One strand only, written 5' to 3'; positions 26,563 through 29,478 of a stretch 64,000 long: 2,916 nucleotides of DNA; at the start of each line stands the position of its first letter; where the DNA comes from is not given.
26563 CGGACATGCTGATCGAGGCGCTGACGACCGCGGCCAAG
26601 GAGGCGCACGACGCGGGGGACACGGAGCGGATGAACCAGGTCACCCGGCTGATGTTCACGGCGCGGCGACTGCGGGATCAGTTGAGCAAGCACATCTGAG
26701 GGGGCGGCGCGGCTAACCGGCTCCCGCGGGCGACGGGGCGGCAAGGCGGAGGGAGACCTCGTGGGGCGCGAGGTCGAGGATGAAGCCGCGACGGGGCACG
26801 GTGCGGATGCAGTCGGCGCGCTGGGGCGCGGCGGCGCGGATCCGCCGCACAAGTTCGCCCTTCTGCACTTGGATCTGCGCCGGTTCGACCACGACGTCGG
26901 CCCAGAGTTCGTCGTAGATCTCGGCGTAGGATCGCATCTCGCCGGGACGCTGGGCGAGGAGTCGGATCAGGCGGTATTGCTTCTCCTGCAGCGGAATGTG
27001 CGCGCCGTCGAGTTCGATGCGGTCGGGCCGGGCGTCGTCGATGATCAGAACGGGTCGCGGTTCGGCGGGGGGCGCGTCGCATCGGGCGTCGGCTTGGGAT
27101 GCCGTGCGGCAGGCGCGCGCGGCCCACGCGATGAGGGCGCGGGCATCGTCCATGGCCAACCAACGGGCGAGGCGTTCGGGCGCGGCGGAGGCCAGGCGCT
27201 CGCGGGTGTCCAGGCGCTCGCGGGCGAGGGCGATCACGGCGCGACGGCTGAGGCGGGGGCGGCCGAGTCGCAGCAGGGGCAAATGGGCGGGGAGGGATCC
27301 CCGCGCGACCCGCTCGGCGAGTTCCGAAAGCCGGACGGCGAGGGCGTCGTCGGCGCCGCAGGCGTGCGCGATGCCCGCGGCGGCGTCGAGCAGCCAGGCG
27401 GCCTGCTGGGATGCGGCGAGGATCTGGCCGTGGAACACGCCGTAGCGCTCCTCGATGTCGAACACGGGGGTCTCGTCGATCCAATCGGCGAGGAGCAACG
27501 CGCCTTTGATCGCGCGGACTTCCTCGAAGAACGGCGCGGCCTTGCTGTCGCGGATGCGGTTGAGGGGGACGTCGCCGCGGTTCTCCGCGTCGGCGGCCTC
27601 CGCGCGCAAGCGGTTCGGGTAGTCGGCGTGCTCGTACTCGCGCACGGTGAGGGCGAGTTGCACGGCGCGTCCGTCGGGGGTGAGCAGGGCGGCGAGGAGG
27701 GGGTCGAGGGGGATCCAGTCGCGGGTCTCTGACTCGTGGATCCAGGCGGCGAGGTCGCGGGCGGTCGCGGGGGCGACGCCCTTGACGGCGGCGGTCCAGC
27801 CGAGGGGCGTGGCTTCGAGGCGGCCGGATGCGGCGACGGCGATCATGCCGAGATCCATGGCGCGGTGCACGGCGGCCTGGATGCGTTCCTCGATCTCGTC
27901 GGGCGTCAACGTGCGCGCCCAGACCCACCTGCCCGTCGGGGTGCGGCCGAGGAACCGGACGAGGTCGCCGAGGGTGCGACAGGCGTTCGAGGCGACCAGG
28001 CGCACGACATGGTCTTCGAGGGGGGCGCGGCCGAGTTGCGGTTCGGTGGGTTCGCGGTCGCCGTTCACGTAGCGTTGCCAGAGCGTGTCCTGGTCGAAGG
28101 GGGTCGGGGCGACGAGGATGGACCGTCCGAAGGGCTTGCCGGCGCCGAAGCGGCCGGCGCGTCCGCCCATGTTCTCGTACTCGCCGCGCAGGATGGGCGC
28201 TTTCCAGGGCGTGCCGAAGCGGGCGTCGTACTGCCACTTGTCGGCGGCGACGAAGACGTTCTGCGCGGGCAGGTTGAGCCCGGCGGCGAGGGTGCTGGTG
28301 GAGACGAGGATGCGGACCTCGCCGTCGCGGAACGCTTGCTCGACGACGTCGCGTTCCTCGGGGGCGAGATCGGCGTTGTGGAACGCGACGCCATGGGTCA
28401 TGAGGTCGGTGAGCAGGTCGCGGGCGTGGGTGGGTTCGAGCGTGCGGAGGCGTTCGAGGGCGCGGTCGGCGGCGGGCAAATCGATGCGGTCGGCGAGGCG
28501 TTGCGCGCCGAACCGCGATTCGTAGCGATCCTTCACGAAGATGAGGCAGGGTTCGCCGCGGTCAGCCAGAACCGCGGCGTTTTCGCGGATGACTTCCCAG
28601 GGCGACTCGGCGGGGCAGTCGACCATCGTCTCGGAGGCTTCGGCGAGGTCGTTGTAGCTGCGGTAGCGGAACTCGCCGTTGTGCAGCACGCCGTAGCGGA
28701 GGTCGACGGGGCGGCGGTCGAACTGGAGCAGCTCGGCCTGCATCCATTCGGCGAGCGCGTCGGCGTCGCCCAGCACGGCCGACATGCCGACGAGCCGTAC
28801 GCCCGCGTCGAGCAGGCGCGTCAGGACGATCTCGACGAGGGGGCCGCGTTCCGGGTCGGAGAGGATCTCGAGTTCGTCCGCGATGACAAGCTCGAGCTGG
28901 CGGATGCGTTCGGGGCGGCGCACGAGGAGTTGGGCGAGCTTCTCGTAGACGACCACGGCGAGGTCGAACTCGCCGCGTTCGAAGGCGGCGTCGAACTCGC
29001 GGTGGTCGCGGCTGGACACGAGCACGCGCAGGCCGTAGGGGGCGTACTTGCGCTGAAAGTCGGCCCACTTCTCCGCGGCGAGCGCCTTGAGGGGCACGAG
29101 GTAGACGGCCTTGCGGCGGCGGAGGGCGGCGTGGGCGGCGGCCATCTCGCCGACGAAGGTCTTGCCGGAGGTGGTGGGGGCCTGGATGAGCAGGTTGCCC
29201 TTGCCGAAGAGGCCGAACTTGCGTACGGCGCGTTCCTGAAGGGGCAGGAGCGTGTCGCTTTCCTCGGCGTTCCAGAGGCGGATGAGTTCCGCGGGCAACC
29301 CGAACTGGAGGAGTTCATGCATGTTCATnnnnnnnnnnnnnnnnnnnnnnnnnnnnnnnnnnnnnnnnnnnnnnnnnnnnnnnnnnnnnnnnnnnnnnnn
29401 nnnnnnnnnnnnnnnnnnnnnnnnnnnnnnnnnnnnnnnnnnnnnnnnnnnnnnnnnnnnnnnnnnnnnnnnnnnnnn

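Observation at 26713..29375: Ski2/Hel308-like helicase fused to an OmpR-type winged-helix domain, with a perfect AT-rich palindrome in its own promoter region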

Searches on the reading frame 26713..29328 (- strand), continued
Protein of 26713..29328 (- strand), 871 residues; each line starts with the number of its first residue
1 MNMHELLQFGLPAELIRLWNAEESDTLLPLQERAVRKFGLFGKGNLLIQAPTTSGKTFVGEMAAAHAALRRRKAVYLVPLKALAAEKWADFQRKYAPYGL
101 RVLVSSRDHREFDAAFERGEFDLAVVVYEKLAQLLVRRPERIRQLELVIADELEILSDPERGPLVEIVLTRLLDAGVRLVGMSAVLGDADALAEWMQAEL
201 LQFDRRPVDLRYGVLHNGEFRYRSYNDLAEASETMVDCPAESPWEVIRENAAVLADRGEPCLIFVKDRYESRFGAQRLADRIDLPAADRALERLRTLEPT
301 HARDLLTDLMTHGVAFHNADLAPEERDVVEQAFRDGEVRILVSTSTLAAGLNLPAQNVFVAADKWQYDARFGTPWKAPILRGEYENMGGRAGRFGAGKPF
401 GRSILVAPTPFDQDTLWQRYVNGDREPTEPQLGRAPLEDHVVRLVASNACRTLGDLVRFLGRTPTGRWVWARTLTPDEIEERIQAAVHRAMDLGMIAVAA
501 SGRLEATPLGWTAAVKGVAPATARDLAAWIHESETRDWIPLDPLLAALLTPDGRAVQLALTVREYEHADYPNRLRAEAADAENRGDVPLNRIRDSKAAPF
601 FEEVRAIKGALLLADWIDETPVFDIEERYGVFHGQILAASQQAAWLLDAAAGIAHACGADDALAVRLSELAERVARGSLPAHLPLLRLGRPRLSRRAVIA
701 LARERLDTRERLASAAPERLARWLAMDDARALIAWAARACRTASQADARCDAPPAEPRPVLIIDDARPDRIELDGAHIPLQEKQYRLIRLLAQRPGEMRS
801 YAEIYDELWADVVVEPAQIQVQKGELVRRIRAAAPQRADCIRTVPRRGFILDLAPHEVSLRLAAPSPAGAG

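Call 71: search_solved_structures(query=window:26713-29328:-, max_evalue=1e-50, show_alignments=3)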
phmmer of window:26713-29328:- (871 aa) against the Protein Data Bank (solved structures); distinct sequences matched with E-value up to 1e-50: 4.
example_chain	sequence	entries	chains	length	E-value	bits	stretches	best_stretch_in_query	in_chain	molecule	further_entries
2zj2_A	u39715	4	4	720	4.2e-70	239.9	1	26-722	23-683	Putative ski2-type helicase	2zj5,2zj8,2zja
2va8_A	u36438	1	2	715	2e-58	201.3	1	10-434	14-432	SKI2-TYPE HELICASE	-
2p6r_A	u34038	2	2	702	4.9e-57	196.7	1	16-716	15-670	afUHEL308 HELICASE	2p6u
9b15_A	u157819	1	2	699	1.2e-56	195.4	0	16-462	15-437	ATP-dependent DNA helicase Hel308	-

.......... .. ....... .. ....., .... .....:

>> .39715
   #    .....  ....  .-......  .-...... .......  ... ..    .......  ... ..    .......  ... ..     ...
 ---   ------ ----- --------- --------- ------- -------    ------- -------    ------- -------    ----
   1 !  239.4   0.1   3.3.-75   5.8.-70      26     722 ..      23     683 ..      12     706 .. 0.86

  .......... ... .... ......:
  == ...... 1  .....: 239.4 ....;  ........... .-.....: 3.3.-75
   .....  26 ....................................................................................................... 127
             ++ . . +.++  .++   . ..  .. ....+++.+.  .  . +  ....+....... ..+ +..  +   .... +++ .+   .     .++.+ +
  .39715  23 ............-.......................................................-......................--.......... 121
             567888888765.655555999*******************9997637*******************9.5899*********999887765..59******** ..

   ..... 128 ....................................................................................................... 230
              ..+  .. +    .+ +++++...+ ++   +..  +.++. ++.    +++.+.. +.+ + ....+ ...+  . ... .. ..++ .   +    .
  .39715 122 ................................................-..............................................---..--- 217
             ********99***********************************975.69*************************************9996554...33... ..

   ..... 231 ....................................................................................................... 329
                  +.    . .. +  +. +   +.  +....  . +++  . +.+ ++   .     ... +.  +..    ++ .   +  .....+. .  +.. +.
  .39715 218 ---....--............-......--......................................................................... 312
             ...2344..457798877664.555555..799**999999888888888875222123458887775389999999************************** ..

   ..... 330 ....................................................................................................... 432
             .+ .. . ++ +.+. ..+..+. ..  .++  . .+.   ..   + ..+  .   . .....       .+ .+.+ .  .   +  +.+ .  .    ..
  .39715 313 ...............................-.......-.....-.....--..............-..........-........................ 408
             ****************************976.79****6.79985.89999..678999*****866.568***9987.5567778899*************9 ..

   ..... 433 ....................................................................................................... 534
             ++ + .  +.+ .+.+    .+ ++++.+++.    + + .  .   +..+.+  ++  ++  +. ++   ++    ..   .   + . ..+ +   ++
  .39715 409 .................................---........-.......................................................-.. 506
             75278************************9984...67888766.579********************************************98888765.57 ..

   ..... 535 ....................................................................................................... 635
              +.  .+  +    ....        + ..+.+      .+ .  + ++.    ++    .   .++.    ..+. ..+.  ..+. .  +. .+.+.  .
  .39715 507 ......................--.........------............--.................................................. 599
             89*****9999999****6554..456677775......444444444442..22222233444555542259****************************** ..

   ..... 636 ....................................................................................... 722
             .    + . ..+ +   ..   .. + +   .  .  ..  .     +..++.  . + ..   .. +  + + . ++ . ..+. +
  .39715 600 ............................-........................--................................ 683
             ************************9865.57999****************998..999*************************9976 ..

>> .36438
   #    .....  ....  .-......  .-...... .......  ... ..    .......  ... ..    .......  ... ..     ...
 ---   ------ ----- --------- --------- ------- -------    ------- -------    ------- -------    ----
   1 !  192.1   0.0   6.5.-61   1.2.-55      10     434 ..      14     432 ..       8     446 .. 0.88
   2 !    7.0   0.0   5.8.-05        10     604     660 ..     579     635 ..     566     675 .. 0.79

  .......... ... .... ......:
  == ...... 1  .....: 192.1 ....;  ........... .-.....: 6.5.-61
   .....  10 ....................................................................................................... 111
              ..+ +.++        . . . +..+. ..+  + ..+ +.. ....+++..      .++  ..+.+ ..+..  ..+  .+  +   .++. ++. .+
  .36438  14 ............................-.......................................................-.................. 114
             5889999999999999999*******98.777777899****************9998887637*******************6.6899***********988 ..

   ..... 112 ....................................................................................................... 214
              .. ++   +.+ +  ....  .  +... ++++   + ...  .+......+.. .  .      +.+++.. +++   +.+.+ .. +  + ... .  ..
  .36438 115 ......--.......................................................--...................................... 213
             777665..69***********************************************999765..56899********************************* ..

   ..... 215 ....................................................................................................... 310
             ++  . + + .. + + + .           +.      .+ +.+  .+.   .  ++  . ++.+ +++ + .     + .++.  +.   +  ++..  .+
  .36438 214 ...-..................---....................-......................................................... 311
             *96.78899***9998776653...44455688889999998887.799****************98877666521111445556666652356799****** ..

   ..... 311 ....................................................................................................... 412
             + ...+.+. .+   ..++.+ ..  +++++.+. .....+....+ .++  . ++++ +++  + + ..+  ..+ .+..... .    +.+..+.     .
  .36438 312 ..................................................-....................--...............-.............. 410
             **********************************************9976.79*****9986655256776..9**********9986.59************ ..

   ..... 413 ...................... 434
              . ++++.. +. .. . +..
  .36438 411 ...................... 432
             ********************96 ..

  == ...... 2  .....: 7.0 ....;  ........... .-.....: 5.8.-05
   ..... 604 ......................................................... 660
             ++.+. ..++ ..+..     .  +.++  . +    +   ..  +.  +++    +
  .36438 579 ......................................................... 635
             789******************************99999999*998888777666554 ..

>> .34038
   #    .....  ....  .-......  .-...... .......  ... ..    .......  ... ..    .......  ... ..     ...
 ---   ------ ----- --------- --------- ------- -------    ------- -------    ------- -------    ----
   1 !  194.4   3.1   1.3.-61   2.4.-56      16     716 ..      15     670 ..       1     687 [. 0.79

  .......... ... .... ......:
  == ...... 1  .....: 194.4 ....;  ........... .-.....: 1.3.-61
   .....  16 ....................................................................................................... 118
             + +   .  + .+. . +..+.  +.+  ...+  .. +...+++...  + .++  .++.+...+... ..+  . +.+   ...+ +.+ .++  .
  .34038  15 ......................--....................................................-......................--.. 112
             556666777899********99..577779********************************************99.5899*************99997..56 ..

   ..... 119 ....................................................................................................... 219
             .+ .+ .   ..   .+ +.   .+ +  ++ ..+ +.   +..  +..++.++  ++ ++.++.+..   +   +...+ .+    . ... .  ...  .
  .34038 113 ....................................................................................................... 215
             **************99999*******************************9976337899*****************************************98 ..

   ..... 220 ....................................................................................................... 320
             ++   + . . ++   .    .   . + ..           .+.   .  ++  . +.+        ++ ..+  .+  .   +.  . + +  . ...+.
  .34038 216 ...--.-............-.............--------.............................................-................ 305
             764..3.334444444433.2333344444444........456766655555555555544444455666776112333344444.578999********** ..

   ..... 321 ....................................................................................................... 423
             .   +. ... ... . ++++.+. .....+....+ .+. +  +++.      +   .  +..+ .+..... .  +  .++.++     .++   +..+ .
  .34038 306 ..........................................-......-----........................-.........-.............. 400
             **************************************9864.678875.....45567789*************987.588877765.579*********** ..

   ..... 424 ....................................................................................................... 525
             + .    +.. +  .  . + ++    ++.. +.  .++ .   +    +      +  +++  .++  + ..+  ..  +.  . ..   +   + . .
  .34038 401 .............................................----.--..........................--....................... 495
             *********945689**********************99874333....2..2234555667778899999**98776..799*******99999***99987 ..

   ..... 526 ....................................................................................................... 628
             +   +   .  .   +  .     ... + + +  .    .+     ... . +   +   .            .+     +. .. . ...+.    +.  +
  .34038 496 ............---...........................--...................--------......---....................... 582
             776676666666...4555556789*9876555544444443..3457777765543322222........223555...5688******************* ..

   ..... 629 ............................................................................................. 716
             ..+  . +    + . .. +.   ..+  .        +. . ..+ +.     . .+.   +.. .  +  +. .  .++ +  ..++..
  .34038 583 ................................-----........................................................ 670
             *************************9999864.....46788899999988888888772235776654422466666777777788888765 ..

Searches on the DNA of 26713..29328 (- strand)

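Call 39: search_rna_families(sources=[L001, L007, L009, L014, L031, L045, L015], threshold=gathering)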
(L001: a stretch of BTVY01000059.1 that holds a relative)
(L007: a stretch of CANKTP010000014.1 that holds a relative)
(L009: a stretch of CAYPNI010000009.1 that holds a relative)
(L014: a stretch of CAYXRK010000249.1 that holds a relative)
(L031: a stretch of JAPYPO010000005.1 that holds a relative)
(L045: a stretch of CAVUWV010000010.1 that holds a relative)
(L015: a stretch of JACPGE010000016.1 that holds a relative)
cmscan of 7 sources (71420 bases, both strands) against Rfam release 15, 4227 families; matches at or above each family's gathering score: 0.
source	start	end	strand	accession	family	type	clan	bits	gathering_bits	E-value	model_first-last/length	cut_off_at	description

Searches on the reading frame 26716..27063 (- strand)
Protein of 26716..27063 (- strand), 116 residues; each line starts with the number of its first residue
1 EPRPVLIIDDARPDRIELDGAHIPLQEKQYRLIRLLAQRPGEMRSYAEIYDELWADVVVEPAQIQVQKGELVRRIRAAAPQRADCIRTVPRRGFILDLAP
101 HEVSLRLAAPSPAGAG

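Call 57: predict_structure(protein=window:26716-27063:-)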
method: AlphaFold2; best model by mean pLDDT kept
length: 116 residues; sequences in the alignment: 1
mean_pLDDT: 45.1   pTM: 0.40
mean pLDDT of the five models: 45.1, 41.0, 40.5, 39.9, 35.9
residues with pLDDT >= 90: 0; 70-90: 3; 50-70: 34; < 50: 79
segments of 3 or more residues with pLDDT < 50: 1-4, 40-92, 97-116
pLDDT, mean of each block of 10 residues (from residue 1): 55 64 63 57 43 40 30 37 42 44 28 34
secondary structure, 60 per line:
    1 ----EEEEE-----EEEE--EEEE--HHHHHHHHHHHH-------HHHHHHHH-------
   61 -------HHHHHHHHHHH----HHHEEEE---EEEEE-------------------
elements in order: E5-9 E15-18 E21-24 H27-38 H46-53 H68-78 E86-89 E93-97

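Call 75: search_protein_representatives(protein=window:26716-27063:-)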
Query: 116 residues. Proteins with E-value up to 0.001 (for the whole library): 1010; up to 1e-10: 70; up to 1e-30: 1. The best 150 are listed.
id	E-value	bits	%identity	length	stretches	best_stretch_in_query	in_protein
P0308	4.6e-31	123.3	56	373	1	3-110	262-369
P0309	1.1e-26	109.2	51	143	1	3-109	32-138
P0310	2.5e-26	108.1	50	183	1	4-109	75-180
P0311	7.3e-26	106.6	46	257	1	2-109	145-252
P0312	7.0e-25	103.4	54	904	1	3-108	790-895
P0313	1.0e-24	102.9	47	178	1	4-111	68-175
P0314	1.1e-24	102.8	49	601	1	3-110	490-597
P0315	1.8e-24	102.1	47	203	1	4-109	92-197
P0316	2.3e-24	101.7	50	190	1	1-107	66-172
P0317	2.4e-24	101.7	53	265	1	5-106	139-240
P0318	3.6e-24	101.1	47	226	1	1-109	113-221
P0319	3.8e-24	101.0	47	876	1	4-111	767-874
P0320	3.9e-24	101.0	49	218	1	3-106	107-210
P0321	1.0e-23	99.6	52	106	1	8-105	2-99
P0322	1.4e-23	99.3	52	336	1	4-106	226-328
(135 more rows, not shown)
